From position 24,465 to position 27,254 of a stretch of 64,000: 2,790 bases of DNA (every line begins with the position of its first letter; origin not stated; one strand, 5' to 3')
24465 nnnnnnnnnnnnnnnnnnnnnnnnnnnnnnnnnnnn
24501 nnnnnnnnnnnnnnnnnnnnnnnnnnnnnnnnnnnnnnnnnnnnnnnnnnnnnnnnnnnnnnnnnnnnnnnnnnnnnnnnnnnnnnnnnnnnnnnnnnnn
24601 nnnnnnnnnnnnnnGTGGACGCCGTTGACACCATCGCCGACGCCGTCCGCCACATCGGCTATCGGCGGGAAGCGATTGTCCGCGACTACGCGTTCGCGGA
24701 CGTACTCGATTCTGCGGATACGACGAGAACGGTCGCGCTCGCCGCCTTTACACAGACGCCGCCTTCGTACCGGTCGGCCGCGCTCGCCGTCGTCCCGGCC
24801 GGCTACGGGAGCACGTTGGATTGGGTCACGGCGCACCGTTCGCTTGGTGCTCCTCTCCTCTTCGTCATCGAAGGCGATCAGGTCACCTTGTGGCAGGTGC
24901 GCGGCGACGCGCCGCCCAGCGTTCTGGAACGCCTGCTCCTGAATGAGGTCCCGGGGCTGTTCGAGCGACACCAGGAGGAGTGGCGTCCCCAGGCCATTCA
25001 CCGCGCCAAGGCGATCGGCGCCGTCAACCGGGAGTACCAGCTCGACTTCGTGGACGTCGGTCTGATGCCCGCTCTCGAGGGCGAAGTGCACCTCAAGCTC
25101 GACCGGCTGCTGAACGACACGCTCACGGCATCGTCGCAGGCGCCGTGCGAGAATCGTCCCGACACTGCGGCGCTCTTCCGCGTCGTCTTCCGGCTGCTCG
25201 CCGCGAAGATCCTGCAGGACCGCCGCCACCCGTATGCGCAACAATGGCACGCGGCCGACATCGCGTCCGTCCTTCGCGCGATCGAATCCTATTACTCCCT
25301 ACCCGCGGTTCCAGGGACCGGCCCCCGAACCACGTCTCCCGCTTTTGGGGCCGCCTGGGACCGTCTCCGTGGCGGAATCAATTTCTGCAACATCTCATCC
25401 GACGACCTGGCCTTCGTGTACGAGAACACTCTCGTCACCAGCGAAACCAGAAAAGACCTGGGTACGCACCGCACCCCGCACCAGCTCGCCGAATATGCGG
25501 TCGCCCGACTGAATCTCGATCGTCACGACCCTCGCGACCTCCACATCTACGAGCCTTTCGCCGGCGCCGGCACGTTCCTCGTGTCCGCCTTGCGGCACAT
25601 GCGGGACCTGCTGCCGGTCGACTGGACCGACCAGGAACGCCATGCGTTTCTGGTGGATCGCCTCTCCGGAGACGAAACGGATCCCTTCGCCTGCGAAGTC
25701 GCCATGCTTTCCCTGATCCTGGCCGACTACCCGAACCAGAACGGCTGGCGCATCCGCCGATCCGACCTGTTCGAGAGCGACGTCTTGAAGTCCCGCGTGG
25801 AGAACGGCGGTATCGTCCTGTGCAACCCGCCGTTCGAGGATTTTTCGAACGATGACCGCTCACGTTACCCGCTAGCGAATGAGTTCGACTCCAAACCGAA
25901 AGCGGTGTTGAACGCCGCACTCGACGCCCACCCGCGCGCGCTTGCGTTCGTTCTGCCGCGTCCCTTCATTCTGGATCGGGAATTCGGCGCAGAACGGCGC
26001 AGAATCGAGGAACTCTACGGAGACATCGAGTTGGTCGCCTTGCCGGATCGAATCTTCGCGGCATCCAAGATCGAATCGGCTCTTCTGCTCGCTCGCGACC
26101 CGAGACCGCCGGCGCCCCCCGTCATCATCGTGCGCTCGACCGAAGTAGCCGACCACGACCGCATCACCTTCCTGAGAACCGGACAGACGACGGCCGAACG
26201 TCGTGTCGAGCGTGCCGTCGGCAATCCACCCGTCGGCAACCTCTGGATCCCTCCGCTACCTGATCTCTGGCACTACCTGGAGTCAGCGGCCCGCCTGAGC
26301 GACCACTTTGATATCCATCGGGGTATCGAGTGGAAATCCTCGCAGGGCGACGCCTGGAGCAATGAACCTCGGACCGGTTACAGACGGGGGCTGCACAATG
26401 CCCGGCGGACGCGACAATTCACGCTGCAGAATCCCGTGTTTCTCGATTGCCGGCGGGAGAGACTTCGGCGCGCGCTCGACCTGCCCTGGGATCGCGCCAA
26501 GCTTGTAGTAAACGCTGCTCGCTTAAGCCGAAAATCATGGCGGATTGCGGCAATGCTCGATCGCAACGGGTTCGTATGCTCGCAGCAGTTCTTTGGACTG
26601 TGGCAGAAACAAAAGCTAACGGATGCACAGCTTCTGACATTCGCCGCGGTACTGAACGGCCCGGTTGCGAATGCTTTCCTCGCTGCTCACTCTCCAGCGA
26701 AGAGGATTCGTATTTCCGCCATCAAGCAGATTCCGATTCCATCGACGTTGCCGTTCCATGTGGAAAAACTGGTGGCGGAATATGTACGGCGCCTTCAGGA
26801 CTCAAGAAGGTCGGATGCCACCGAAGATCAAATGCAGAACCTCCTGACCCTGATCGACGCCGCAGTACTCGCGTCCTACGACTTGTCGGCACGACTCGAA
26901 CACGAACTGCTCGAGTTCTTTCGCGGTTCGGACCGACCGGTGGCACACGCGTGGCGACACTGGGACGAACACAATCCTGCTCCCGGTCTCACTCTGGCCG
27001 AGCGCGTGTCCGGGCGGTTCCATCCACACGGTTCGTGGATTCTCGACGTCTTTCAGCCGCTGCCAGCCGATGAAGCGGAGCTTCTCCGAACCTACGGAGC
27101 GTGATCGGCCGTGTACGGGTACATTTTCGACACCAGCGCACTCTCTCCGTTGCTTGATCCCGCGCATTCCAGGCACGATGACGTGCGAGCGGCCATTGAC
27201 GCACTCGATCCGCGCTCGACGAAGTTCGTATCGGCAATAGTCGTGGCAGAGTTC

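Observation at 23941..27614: HTH - MTase(TRD) - PIN three-gene cassette: a candidate methylation-linked defence module with a PIN effector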

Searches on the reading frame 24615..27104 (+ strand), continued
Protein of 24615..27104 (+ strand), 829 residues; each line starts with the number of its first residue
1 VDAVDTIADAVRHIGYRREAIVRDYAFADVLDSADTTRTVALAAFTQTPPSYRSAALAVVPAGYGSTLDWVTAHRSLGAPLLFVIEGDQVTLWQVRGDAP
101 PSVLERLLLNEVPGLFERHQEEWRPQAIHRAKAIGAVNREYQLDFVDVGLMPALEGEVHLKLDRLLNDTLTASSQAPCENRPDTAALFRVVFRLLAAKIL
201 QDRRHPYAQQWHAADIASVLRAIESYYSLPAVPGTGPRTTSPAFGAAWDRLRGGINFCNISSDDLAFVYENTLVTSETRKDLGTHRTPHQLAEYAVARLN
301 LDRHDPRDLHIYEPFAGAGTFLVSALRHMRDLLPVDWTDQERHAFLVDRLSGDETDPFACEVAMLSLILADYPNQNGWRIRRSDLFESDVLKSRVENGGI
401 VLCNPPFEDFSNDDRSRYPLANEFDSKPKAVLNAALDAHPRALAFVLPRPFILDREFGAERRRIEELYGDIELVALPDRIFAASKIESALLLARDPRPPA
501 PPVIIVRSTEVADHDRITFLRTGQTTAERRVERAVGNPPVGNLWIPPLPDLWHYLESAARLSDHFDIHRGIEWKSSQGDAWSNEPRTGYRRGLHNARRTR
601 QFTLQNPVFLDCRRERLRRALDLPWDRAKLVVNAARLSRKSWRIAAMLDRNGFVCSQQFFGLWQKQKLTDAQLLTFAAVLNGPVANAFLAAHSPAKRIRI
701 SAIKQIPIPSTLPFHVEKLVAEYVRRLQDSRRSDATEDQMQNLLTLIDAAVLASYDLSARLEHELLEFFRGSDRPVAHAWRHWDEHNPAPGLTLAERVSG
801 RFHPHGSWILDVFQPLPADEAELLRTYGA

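Call 47: get_annotated_region(hit=H2, flank=9000)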
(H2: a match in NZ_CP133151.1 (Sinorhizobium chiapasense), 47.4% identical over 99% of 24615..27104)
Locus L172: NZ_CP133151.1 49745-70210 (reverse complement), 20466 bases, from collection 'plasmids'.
description: Sinorhizobium chiapasense strain ITTG S70 plasmid pSchITTGS70c, complete sequence
organism: Sinorhizobium chiapasense (NCBI taxid 501572)
taxonomy: Bacteria; Pseudomonadota; Alphaproteobacteria; Hyphomicrobiales; Rhizobiaceae; Sinorhizobium; Sinorhizobium chiapasense
host: -; source: Acaciella angustissima,cell culture; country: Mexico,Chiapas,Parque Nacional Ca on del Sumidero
typing (MOB-suite, as given by PLSDB): non-mobilizable; replicon rep_cluster_471
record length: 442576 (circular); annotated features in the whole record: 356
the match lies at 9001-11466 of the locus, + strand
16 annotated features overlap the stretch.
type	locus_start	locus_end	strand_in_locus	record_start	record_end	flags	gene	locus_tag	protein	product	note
CDS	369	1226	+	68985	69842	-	-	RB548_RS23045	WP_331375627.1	sterol desaturase family protein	GO:0008610 - lipid biosynthetic process [Evidence IEA]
CDS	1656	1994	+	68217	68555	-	-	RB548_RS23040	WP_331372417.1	transposase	GO:0006313 - DNA transposition [Evidence IEA]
CDS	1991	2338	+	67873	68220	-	tnpB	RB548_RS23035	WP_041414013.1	IS66 family insertion sequence element accessory protein TnpB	-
CDS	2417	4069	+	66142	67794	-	-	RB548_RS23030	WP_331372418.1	IS66 family transposase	-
CDS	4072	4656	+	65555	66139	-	-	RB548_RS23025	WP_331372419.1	plasmid pRiA4b ORF-3 family protein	-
CDS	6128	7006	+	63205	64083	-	-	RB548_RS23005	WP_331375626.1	hypothetical protein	-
CDS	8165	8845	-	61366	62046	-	-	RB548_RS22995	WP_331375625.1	hypothetical protein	-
CDS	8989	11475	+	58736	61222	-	-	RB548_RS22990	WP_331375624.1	N-6 DNA methylase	GO:0006306 - DNA methylation [Evidence IEA]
CDS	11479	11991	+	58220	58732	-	-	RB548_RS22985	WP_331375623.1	PIN domain-containing protein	-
CDS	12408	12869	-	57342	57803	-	-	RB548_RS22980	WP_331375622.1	transposase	GO:0006313 - DNA transposition [Evidence IEA]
CDS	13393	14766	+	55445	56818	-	-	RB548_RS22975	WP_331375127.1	IS1182 family transposase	GO:0006313 - DNA transposition [Evidence IEA]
CDS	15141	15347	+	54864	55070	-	-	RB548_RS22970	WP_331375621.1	hypothetical protein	-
CDS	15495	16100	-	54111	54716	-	-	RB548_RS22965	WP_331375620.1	hypothetical protein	-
CDS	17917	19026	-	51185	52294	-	-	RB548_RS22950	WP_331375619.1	nucleotide kinase domain-containing protein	-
CDS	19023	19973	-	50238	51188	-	-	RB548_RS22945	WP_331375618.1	TylF/MycF/NovP-related O-methyltransferase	-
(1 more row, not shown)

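Call 51: search_protein_families(library=pfam, alignment_id=A4, max_evalue=0.00001)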
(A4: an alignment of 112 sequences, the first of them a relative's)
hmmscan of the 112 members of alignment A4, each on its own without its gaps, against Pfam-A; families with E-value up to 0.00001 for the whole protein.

A. member 1, L001:8922-9407:+ (161 aa): 0 families

B. families by the number of members that match (of 112 scanned): 133 families (the first 25 are shown)
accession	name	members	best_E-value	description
PF13356.12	Arm-DNA-bind_3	3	7.1e-25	Arm DNA-binding domain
PF00589.27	Phage_integrase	3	2.3e-21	Phage integrase family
PF13245.12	AAA_19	3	7.8e-21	AAA domain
PF13604.12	AAA_30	3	4.5e-08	AAA domain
PF03400.19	DDE_Tnp_IS1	3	2.6e-07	IS1 transposase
PF00580.27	UvrD-helicase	2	1.1e-62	UvrD/REP helicase N-terminal domain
PF13361.12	UvrD_C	2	2.9e-45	UvrD-like helicase C-terminal domain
PF20720.3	nSTAND3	2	7.6e-41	Novel STAND NTPase 3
PF13610.12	DDE_Tnp_IS240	2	9.4e-36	DDE domain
PF22022.2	Phage_int_M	2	1.2e-27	Phage integrase central domain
PF02586.19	SRAP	2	6.7e-27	SOS response associated peptidase (SRAP)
PF00717.28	Peptidase_S24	2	2.3e-23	Peptidase S24-like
PF00665.32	rve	2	3.8e-23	Integrase core domain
PF03471.22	CorC_HlyC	2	1e-22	Transporter associated domain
PF02463.25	SMC_N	2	8.2e-20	RecF/RecN/SMC N terminal domain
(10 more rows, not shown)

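Call 52: search_protein_families(library=pfam, alignment_id=A5, max_evalue=0.00001)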
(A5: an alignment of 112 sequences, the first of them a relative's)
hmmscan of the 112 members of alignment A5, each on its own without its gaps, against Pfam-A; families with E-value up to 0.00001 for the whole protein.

A. member 1, L001:13110-14318:- (402 aa): 2 families
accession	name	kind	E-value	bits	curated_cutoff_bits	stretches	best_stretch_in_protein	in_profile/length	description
PF13749.12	HATPase_c_4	-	6.8e-23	80.9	26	1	171-255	2-89/89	Putative ATP-dependent DNA helicase recG C-terminal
PF21247.3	Fic-like_C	-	1.4e-07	31.8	27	1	329-387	6-64/64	Filamentation induced by cAMP protein Fic-like, C-terminal domain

B. families by the number of members that match (of 112 scanned): 115 families (the first 25 are shown)
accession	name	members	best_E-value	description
PF00589.27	Phage_integrase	6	2.7e-35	Phage integrase family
PF20473.4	MmeI_Mtase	3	2.3e-95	MmeI, DNA-methyltransferase domain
PF07669.17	Eco57I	3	5.6e-25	Eco57I restriction-modification methylase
PF13356.12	Arm-DNA-bind_3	3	5.4e-15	Arm DNA-binding domain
PF20466.3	MmeI_TRD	2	1.3e-73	MmeI, target recognition domain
PF00009.33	GTP_EFTU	2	5.8e-54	Elongation factor Tu GTP binding domain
PF00580.27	UvrD-helicase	2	1.2e-52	UvrD/REP helicase N-terminal domain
PF13481.12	AAA_25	2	4.1e-33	AAA domain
PF13683.12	rve_3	2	1.3e-29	Integrase core domain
PF20464.3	MmeI_N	2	3.7e-26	MmeI, N-terminal domain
PF00665.32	rve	2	8.5e-23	Integrase core domain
PF20465.4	MmeI_hel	2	6e-20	MmeI, helicase spacer domain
PF13671.12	AAA_33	2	4.8e-18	AAA domain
PF01420.25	Methylase_S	2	6.8e-17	Type I restriction modification DNA specificity domain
PF13276.12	HTH_21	2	9.4e-17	HTH-like domain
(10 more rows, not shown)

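Call 57: find_related_loci(query=A1, collection=viral_contigs, flank=8000)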
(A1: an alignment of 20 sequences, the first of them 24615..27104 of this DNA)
Query A1 (829 aa) in viral_contigs; peptide patterns used: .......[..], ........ (x = any residue, [..] = any of these).
79 stretches matched a pattern, but none encodes a relative of the query by tblastn (E <= 1e-3).

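Call 63: get_annotated_region(hit=H3, flank=7000)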
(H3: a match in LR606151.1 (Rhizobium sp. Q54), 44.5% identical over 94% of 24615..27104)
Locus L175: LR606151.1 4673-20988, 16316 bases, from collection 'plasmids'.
description: Rhizobium sp. Q54 genome assembly, plasmid: 8
organism: Rhizobium sp. Q54 (NCBI taxid 1335060)
taxonomy: Bacteria; Pseudomonadota; Alphaproteobacteria; Hyphomicrobiales; Rhizobiaceae; Rhizobium; Rhizobium sp. Q54
host: -; source: paddy soil contaminated with arsenic due to geogenic reasons; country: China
typing (MOB-suite, as given by PLSDB): non-mobilizable; replicon rep_cluster_440; mating-pair formation MPF_T
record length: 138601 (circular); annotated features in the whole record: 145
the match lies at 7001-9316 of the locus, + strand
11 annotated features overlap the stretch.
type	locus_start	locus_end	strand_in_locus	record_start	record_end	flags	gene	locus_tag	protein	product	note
CDS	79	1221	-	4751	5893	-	-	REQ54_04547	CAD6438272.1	integrase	-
CDS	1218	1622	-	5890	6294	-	-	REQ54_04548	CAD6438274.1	twitching motility protein PilT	-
CDS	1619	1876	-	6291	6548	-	-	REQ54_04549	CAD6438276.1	transcription factor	-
CDS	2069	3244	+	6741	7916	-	-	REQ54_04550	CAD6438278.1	hypothetical protein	-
CDS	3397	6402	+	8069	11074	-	-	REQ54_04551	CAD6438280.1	restriction endonuclease BseRI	-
CDS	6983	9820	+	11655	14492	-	-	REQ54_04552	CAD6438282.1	SAM-dependent methyltransferase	-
CDS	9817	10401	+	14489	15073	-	-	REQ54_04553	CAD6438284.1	RES domain-containing protein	-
CDS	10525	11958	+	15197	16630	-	-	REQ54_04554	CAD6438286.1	hypothetical protein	-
CDS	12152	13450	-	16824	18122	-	-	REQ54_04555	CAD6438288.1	molybdopterin molybdenumtransferase MoeA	-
CDS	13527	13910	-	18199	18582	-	-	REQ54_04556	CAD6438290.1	cytochrome c family protein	-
CDS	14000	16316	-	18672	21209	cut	-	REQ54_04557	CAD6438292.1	arsenate reductase (azurin) large subunit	-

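Call 64: search_protein_families(library=pfam, proteins=[L175:6983-9820:+, L175:9817-10401:+, L175:10525-11958:+, L175:2069-3244:+], max_evalue=0.01)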
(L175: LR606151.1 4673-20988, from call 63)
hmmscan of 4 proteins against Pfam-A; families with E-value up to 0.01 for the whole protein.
L175:6983-9820:+ (945 aa): 3 families
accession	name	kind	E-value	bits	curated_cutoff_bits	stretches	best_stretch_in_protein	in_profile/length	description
PF20473.4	MmeI_Mtase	-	1.4e-05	24.8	27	1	310-374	21-88/259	MmeI, DNA-methyltransferase domain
PF09722.15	Xre_MbcA_ParS_C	-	0.00015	22.1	24.5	1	902-929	7-34/51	Antitoxin Xre/MbcA/ParS C-terminal toxin-binding domain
PF07669.17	Eco57I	-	0.00071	20.1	25.3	0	350-474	2-158/171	Eco57I restriction-modification methylase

L175:9817-10401:+ (194 aa): 1 family
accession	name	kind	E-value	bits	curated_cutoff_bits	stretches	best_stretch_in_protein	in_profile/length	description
PF08808.17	RES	-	1.5e-16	61.2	23.2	1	24-162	4-141/157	RES domain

L175:10525-11958:+ (477 aa): 0 families

L175:2069-3244:+ (391 aa): 2 families
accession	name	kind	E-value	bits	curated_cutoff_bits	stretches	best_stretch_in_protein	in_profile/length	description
PF07756.17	DUF1612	-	1.5e-48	164.7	30.1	1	203-329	1-126/127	Protein of unknown function (DUF1612)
PF11972.14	HTH_13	-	1.5e-27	95.8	26.1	1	338-391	1-54/54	HTH DNA binding domain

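Call 90: search_protein_families(library=padloc, alignment_id=A5, max_evalue=1e-10)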
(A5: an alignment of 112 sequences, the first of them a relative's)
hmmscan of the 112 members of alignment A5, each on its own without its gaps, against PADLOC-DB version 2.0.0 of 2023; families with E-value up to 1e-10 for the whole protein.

A. member 1, L001:13110-14318:- (402 aa): 1 family
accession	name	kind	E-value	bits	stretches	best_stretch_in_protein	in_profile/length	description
PDLC02402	Aga_SIR2-PNTD1-PNTD2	-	1.2e-13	48.1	1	67-194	365-487/876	Class I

B. families by the number of members that match (of 112 scanned): 263 families (the first 25 are shown)
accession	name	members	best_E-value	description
PDLC03627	REase_MTase_IIG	3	0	Type IIG restriction enzyme-methyltransferase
PDLC03598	REase_MTase_IIG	3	2.4e-245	Type IIG restriction enzyme-methyltransferase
PDLC03599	REase_MTase_IIG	3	3e-102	Type IIG restriction enzyme-methyltransferase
PDLC02643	DrmMI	3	2.5e-75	DrmMI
PDLC04134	mad2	3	7.3e-48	mads_2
PDLC03172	Specificity_I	2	1.1e-81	Type I specificity subunit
PDLC03107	Specificity_I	2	3.1e-75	Type I specificity subunit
PDLC03100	Specificity_I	2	2e-45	Type I specificity subunit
PDLC03069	Specificity_I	2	3.2e-45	Type I specificity subunit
PDLC03148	Specificity_I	2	1.2e-39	Type I specificity subunit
PDLC03099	Specificity_I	2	4.9e-35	Type I specificity subunit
PDLC03068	Specificity_I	2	2.5e-33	Type I specificity subunit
PDLC03089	Specificity_I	2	3.2e-32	Type I specificity subunit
PDLC02644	DrmMI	2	1.7e-31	DrmMI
PDLC03189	Specificity_I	2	7.7e-31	Type I specificity subunit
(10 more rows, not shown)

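Call 95: search_protein_families(library=ncbifam, proteins=[L175:9817-10401:+], max_evalue=0.1)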
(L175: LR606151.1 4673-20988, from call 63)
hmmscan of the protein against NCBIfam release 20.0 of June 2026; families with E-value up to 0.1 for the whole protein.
L175:9817-10401:+ (194 aa): 0 families

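Call 102: search_dna_similar(query=window:24615-27104:+, collection=phages, mode=protein, max_evalue=1e-10, max_rows=10)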
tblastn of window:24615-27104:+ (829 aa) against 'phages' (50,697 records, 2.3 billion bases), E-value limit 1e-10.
No match.

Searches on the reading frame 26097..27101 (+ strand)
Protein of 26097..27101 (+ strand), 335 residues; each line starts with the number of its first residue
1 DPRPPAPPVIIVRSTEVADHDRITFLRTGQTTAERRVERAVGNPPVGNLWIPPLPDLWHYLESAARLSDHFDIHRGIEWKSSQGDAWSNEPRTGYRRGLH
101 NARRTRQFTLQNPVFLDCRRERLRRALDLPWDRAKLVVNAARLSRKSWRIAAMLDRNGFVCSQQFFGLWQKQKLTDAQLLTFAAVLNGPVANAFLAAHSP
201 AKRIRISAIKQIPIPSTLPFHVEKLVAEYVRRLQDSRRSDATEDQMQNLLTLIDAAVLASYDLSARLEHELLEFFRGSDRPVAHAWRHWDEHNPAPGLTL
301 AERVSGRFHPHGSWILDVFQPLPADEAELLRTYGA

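Call 31: search_protein_families(library=pfam, proteins=[window:26097-27101:+], max_evalue=10)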
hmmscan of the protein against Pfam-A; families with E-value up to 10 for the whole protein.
seq(335 aa): 1 family
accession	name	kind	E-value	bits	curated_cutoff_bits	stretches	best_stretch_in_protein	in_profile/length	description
PF12950.13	TaqI_C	-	0.094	13.4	26.5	1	134-214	40-118/118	TaqI-like C-terminal specificity domain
